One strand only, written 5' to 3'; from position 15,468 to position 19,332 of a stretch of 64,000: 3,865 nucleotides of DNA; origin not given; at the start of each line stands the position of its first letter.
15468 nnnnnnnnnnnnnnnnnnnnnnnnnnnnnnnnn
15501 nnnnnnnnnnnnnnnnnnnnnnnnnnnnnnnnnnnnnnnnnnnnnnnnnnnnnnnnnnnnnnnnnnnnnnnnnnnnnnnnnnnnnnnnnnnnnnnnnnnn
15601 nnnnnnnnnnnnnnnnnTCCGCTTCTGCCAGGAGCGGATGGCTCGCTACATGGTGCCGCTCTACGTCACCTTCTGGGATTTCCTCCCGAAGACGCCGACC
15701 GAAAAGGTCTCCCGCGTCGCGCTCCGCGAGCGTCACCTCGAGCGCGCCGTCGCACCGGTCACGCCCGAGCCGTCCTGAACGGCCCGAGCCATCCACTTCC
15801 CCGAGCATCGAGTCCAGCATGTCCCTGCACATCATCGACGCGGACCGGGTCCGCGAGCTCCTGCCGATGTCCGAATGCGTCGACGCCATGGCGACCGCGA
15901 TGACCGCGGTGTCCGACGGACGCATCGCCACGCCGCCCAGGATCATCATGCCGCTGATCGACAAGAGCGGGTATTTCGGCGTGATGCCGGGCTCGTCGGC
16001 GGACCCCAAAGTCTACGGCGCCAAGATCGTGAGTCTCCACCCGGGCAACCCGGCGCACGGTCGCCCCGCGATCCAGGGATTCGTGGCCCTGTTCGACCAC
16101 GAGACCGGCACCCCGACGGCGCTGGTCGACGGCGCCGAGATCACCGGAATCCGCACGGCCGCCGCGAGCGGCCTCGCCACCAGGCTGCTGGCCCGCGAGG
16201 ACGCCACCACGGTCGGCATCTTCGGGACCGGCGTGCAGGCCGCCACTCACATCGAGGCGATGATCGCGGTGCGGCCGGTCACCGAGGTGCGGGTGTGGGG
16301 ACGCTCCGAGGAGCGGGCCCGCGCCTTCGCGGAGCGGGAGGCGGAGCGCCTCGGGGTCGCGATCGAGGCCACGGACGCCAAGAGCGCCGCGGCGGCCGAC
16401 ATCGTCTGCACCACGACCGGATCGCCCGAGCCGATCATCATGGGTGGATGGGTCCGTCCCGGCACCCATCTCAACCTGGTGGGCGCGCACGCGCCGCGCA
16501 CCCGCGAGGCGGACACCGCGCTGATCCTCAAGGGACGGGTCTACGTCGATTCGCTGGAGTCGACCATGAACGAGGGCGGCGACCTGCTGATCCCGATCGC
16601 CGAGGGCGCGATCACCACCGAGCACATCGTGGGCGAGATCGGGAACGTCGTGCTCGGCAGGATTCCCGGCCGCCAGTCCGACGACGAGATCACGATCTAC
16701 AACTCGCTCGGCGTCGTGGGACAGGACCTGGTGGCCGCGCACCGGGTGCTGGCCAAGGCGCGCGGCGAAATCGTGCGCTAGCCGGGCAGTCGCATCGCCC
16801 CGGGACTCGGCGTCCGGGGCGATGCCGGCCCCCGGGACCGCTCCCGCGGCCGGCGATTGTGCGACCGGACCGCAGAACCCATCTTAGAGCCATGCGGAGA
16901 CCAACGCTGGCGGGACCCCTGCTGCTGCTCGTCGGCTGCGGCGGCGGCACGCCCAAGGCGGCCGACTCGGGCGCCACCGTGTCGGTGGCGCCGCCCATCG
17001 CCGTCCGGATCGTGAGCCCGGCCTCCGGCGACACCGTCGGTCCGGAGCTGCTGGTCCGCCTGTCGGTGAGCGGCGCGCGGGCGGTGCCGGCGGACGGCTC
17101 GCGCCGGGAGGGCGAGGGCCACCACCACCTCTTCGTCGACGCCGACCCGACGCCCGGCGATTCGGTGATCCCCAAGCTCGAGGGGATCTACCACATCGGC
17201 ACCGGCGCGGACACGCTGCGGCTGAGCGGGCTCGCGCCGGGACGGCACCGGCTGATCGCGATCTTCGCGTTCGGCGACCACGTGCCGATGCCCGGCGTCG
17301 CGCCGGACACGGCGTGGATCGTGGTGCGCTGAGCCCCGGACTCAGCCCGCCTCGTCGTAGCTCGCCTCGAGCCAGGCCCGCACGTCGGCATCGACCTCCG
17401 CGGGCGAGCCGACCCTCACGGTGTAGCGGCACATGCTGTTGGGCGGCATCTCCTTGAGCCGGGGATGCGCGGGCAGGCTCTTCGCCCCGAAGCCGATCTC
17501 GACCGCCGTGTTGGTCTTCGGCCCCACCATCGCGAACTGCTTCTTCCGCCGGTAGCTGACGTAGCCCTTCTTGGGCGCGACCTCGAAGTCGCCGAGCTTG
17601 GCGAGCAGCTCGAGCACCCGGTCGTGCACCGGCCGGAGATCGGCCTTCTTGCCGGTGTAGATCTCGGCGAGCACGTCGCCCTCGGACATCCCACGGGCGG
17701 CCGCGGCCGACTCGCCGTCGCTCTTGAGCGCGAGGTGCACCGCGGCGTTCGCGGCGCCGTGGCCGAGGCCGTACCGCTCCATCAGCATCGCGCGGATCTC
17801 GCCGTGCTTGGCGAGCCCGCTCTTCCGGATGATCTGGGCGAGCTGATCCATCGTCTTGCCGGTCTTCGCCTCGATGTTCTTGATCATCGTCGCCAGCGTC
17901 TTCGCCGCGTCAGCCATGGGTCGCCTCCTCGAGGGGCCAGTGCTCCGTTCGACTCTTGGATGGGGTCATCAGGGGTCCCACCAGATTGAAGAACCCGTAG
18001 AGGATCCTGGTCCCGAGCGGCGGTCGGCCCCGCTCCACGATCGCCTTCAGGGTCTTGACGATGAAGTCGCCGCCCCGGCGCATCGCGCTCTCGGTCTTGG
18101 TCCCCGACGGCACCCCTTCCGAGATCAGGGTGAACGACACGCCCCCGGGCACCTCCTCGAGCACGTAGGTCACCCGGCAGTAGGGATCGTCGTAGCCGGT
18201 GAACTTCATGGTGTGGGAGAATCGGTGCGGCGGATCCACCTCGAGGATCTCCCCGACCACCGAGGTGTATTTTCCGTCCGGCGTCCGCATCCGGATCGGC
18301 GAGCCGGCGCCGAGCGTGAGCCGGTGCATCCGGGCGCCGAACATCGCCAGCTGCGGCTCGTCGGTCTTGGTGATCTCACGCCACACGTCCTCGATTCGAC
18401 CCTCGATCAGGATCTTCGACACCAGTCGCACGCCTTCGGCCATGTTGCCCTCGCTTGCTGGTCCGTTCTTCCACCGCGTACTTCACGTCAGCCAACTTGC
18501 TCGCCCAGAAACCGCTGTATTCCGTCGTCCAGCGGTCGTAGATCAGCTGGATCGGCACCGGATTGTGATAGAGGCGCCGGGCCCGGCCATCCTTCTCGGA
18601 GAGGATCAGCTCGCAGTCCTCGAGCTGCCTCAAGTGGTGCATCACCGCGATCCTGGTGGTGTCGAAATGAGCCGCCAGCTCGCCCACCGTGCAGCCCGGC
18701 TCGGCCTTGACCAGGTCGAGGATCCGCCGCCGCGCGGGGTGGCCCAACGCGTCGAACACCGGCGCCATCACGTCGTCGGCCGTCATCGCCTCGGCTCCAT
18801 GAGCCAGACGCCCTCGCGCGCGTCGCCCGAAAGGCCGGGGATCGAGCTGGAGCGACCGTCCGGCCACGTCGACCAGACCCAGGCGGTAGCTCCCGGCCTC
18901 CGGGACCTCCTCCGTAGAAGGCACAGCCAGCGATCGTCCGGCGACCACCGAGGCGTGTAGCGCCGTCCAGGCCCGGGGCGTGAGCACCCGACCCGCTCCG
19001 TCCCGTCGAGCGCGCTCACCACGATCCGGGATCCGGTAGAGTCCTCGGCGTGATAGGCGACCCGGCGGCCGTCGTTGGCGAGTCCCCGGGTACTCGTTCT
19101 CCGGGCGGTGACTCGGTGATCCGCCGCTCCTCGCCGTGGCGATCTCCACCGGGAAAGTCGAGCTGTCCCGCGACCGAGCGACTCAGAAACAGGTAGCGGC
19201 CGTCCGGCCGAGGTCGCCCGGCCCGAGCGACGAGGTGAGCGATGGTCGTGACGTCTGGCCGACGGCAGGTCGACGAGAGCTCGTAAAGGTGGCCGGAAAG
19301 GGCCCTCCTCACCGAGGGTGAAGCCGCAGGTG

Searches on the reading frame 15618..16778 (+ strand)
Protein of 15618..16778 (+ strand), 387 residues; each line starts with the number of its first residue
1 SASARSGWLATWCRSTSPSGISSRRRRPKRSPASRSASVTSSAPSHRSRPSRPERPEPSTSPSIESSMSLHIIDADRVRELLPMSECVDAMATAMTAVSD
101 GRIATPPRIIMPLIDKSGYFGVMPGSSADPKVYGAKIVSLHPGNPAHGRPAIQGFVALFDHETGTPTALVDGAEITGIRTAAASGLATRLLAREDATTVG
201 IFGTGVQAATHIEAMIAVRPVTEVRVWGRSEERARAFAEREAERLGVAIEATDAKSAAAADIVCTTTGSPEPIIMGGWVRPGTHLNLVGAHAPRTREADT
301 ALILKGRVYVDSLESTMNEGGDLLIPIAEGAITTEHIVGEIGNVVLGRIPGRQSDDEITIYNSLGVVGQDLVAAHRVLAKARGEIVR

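Call 87: search_protein_families(library=pfam, proteins=[window:15618-16778:+], max_evalue=0.00001)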
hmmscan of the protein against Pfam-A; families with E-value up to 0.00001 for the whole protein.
window:15618-16778:+ (387 aa): 2 families
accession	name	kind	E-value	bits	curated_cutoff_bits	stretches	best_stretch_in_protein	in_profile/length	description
PF02423.21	OCD_Mu_crystall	-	1.9e-78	264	24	1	75-382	8-311/314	Ornithine cyclodeaminase/mu-crystallin family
PF01488.26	Shikimate_DH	-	1.8e-07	31.7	24.3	1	187-281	3-97/138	Shikimate / quinate 5-dehydrogenase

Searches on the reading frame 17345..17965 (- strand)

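Call 88: search_protein_families(library=pfam, proteins=[window:17345-17965:-], max_evalue=0.00001)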
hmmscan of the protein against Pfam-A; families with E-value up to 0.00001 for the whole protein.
window:17345-17965:- (207 aa): 2 families
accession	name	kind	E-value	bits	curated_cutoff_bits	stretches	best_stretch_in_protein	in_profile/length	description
PF18899.5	DUF5655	-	1.5e-18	67.3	24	1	101-205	3-108/109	Domain of unknown function (DUF5655)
PF14117.11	DUF4287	-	9.5e-17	61.2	27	1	24-79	2-58/60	Domain of unknown function (DUF4287)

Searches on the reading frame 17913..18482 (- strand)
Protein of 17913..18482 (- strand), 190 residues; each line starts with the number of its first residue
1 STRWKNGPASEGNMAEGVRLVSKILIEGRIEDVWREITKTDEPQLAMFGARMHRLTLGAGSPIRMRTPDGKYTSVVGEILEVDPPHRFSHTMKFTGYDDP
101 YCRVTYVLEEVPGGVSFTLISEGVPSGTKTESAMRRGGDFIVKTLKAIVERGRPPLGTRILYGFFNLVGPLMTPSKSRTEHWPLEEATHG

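Call 88: search_protein_families(library=pfam, proteins=[window:17913-18482:-], max_evalue=0.00001)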
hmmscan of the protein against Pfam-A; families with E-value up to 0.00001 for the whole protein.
window:17913-18482:- (190 aa): 1 family
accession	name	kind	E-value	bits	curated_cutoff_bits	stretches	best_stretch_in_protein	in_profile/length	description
PF08327.17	AHSA1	-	1.3e-13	51.7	22.1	1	30-150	4-125/125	Activator of Hsp90 ATPase homolog 1-like protein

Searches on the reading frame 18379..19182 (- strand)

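Call 90: search_protein_families(library=pfam, proteins=[window:18379-19182:-], max_evalue=0.00001)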
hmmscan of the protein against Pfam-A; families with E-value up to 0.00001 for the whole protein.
window:18379-19182:- (268 aa): 4 families
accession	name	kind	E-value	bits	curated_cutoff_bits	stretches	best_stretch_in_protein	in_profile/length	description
PF12840.13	HTH_20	-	4.4e-11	43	27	1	146-193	1-48/51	Helix-turn-helix domain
PF01022.26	HTH_5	-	2.6e-09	37.2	22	1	149-193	2-45/47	Bacterial regulatory protein, arsR family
PF12802.13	MarR_2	-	2.6e-06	27.9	27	1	152-201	8-61/61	MarR family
PF13412.12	HTH_24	-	7.6e-06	25.8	21.9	0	151-193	5-47/48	Winged helix-turn-helix DNA-binding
